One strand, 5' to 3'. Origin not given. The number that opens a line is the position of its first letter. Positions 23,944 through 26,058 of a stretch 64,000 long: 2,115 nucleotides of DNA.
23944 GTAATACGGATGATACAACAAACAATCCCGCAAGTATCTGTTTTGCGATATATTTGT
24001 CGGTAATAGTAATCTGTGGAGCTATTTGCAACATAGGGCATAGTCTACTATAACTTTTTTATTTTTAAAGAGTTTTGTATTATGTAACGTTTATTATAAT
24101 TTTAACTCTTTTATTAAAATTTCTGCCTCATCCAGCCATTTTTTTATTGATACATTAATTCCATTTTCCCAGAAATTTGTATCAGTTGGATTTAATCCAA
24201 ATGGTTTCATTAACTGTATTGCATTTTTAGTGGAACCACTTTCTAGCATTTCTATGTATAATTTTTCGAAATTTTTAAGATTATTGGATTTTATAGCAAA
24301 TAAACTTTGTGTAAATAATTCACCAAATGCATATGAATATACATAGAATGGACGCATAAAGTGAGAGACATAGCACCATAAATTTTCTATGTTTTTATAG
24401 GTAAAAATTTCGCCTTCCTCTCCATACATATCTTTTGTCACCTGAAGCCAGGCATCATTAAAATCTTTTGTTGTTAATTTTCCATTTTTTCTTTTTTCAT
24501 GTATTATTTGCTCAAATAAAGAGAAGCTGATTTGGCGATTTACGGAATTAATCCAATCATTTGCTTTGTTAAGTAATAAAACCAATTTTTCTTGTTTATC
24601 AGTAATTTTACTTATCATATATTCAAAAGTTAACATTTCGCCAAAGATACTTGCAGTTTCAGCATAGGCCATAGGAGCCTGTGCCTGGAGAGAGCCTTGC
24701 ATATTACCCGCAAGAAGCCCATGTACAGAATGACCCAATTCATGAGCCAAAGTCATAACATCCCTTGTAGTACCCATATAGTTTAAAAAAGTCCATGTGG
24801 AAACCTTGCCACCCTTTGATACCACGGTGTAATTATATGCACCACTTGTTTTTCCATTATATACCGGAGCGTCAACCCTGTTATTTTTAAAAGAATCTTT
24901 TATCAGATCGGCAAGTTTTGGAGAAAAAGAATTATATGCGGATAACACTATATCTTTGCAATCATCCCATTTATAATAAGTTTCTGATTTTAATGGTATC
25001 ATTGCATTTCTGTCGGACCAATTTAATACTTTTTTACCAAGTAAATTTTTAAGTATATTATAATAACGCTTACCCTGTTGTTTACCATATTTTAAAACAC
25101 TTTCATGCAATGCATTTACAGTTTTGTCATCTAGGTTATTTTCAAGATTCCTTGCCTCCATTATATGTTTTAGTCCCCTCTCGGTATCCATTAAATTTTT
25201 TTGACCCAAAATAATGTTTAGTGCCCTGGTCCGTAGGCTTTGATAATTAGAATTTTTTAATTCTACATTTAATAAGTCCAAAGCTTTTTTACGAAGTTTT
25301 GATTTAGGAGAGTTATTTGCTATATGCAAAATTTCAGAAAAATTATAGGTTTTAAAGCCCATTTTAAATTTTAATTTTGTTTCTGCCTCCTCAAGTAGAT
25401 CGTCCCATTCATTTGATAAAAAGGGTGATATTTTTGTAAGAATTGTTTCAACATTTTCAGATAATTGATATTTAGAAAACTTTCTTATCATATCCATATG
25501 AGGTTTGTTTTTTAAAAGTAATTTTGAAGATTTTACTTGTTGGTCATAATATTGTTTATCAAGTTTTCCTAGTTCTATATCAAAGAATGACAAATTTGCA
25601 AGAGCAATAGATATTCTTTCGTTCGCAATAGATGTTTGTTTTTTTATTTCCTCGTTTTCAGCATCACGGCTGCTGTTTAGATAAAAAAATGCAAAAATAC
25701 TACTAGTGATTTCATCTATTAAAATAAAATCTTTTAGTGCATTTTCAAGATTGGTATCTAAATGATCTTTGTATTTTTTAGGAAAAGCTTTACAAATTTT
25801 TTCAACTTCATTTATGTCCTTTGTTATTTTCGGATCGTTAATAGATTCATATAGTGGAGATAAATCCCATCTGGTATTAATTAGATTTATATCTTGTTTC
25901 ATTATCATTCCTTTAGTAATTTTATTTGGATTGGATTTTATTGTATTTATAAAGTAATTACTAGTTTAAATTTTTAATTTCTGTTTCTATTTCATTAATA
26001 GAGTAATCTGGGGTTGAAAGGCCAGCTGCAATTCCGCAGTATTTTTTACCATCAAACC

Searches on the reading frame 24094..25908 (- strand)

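Call 41: search_protein_families(library=ncbifam, proteins=[window:24094-25908:-], max_evalue=1e-10)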
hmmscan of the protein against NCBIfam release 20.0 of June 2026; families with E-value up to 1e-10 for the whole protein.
window:24094-25908:- (604 aa): 3 families
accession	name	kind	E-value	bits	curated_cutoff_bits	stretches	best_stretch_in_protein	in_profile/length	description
TIGR02290.1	M3_fam_3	subfamily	9.6e-124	414.5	561.7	1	13-594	1-583/587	M3 family oligoendopeptidase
TIGR00181.1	pepF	equivalog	4.5e-68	230.6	490.55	1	11-596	7-589/591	oligoendopeptidase F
TIGR02289.1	M3_not_pepF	subfamily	4.2e-18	65.2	442.35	1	33-575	2-529/549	M3 family oligoendopeptidase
